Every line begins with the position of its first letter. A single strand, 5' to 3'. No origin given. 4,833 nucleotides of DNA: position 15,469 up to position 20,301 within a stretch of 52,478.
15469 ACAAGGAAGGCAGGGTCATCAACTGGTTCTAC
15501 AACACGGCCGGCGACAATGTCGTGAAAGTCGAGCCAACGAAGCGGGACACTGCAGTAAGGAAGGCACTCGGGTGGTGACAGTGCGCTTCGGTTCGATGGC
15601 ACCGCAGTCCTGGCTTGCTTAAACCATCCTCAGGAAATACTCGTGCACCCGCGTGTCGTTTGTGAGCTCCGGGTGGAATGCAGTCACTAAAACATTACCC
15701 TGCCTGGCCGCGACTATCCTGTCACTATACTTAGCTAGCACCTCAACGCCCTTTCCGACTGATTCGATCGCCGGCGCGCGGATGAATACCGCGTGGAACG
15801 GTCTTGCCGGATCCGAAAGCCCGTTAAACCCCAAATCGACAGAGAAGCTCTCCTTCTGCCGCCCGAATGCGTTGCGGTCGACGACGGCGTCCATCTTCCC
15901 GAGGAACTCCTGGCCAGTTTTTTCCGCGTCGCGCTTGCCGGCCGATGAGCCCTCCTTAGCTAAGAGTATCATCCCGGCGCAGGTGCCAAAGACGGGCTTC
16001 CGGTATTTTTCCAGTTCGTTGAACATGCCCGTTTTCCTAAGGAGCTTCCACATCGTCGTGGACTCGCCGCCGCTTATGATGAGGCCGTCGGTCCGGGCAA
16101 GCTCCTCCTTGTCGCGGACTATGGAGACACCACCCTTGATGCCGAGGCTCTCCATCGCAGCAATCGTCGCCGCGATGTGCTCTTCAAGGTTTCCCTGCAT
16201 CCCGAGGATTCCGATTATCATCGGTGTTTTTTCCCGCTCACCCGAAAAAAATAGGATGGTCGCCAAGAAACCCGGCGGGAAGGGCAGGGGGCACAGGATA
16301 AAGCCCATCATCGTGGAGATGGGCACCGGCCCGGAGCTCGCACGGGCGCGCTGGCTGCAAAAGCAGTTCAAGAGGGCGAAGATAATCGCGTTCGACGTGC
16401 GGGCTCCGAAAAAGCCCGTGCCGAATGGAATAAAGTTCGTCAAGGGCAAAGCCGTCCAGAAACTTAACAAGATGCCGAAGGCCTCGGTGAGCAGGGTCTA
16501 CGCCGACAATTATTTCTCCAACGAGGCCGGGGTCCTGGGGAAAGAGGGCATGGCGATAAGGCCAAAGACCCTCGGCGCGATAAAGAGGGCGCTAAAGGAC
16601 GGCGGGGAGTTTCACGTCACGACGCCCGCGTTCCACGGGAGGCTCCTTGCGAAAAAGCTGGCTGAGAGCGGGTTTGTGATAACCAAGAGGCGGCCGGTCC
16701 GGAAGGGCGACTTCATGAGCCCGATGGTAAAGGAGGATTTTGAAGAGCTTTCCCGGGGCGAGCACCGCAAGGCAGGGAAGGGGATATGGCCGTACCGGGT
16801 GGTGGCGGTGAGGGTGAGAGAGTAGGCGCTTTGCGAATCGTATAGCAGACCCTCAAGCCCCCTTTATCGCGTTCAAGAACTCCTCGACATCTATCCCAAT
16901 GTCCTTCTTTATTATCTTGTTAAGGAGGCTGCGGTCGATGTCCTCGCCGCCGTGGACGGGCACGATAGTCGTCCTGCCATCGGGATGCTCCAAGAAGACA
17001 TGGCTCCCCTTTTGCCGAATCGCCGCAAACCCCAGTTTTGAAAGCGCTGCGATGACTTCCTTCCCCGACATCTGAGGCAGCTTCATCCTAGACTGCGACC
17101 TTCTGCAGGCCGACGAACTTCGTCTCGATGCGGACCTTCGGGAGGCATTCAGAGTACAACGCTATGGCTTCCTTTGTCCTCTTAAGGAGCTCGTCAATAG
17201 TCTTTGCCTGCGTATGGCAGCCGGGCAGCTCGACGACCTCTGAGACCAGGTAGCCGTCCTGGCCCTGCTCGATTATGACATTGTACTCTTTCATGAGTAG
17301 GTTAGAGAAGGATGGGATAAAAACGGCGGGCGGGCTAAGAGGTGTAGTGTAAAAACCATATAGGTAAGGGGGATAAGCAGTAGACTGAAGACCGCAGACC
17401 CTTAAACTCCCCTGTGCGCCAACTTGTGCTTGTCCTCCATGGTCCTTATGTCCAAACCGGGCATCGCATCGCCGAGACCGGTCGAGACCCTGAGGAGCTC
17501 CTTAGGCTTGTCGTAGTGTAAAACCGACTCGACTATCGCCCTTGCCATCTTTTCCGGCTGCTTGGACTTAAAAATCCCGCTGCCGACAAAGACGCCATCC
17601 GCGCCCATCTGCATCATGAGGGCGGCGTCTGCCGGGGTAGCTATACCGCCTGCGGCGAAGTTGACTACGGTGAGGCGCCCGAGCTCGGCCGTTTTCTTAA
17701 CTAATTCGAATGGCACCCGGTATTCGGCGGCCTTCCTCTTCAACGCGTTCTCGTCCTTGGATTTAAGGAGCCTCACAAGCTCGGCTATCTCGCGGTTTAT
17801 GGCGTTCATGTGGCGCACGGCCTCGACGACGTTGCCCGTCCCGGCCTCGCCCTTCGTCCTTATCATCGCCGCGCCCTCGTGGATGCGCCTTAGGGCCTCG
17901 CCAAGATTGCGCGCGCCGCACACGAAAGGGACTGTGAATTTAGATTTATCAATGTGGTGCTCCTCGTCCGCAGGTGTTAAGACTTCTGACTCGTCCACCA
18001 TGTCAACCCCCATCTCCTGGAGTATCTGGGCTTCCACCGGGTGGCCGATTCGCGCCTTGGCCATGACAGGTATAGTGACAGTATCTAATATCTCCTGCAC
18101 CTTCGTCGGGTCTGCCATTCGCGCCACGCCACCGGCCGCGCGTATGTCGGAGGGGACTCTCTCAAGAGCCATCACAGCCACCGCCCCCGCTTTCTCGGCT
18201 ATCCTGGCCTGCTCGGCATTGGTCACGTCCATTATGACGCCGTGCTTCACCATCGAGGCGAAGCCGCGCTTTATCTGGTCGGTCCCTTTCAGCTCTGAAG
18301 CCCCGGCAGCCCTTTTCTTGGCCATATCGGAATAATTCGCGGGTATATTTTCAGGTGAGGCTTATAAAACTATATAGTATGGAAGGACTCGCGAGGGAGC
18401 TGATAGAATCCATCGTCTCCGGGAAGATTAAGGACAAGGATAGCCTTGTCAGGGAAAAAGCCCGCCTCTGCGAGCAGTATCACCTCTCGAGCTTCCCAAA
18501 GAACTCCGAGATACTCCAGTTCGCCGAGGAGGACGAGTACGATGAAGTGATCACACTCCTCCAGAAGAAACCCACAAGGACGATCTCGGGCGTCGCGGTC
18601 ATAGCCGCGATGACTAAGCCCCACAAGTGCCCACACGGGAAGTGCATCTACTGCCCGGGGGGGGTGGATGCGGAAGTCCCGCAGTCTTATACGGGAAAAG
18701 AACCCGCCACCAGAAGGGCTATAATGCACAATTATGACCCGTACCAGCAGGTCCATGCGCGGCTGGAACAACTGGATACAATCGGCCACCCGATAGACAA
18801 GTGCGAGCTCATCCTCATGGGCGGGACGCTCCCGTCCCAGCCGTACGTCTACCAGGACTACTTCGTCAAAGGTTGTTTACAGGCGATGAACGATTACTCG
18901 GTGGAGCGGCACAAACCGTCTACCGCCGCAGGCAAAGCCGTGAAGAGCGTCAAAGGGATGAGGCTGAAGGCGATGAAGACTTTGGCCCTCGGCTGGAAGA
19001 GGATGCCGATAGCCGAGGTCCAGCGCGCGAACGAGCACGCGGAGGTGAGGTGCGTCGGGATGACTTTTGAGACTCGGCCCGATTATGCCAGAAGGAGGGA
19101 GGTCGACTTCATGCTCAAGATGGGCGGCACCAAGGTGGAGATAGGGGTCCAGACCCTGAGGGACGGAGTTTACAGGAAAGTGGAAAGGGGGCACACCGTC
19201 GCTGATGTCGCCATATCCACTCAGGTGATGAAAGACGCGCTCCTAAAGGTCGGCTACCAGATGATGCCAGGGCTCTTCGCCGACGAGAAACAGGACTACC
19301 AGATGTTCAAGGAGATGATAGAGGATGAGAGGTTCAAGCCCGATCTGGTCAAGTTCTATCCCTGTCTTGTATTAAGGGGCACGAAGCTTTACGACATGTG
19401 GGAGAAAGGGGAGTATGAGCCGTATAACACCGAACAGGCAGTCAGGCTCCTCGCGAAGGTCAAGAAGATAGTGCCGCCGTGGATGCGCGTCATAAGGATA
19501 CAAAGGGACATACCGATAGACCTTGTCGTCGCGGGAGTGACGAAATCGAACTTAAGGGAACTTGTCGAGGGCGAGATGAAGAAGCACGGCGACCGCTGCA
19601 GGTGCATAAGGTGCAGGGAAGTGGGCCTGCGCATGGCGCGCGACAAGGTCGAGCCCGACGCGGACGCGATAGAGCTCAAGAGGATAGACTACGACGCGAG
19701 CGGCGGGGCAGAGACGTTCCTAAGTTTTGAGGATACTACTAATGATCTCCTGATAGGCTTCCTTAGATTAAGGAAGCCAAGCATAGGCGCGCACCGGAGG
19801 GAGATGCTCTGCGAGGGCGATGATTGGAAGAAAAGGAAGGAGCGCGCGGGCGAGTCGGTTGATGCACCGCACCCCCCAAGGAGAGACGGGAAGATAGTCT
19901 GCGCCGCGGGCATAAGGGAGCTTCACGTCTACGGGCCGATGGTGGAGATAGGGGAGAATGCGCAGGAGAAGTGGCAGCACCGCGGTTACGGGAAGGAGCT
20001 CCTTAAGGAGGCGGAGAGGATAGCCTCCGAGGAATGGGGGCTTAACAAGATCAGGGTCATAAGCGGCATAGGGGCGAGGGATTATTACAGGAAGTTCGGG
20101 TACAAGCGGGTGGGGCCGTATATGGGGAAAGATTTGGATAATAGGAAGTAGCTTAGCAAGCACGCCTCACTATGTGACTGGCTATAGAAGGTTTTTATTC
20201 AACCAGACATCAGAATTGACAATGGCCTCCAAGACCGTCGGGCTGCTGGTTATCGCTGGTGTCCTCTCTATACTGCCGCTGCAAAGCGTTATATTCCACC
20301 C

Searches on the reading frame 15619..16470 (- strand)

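Call 97: search_protein_families(library=pfam, proteins=[window:15619-16470:-], max_evalue=0.01)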
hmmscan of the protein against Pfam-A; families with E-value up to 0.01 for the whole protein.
window:15619-16470:- (283 aa): 5 families
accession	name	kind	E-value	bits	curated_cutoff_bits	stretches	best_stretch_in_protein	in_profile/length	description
PF01174.25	SNO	-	3.7e-50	170.9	27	1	88-283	1-186/188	SNO glutamine amidotransferase family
PF00117.34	GATase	-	7.5e-07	29.4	22.8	1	122-278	34-182/190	Glutamine amidotransferase class-I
PF07685.20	GATase_3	-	2.3e-06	27.8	27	1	115-197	27-115/196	CobB/CobQ-like glutamine amidotransferase domain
PF03575.23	Peptidase_S51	-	0.00016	21.9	23.9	1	122-183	78-142/206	Peptidase family S51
PF01965.30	DJ-1_PfpI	-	0.006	16.8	26.6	0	114-180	45-117/165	DJ-1/PfpI family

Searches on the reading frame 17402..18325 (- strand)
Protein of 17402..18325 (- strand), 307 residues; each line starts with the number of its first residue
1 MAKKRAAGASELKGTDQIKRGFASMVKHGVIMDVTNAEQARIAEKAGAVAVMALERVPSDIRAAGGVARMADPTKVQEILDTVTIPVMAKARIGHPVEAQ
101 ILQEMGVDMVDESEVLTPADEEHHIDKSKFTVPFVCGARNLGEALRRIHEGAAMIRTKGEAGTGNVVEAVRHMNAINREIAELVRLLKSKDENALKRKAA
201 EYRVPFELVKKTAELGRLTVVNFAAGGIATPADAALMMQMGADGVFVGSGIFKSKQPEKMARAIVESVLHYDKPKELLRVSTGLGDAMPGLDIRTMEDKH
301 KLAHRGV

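Call 97: search_protein_families(library=pfam, proteins=[window:17402-18325:-], max_evalue=0.01)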
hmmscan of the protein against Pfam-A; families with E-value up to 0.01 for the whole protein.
window:17402-18325:- (307 aa): 7 families
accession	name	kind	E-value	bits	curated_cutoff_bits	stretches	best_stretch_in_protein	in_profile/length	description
PF01680.23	SOR_SNZ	-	4e-102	340.8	27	1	16-225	2-207/207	SOR/SNZ family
PF05690.20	ThiG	-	2.6e-11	43.8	23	2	226-268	182-224/247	Thiazole biosynthesis protein ThiG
PF04131.20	NanE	-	3.6e-06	26.7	27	1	206-254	134-179/192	Putative N-acetylmannosamine-6-phosphate epimerase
PF00215.30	OMPdecase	-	0.0002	21.7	27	0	146-225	73-152/221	Orotidine 5'-phosphate decarboxylase / HUMPS family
PF00218.27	IGPS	-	0.0033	17.1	27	0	213-263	203-253/254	Indole-3-glycerol phosphate synthase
PF01070.24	FMN_dh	-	0.0069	15.9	24.9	0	180-247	185-245/350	FMN-dependent dehydrogenase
PF00977.27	His_biosynth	-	0.0079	16.1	23.6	0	207-254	180-225/228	Histidine biosynthesis protein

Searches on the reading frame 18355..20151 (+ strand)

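Call 14: search_protein_families(library=pfam, proteins=[window:18355-20151:+], max_evalue=0.001)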
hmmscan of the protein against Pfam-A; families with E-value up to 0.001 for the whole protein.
window:18355-20151:+ (598 aa): 6 families
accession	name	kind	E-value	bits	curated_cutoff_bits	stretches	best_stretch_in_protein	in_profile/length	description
PF16199.10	Radical_SAM_C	-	6.3e-28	97.1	31.9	1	329-410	1-85/85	Radical_SAM C-terminal domain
PF23613.1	ELP3_N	-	3.2e-17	62.7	27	1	12-77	4-70/70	ELP3 N-terminal domain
PF13673.13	Acetyltransf_10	-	1.1e-06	29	23.6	1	538-588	61-112/128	Acetyltransferase (GNAT) domain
PF04055.27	Radical_SAM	-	3.1e-06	27.9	29.5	1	92-311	7-155/166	Radical SAM superfamily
PF00583.31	Acetyltransf_1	-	4.9e-06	27.3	20.7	1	510-583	40-116/116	Acetyltransferase (GNAT) family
PF13508.13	Acetyltransf_7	-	3.3e-05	24.6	27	1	538-584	38-83/84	Acetyltransferase (GNAT) domain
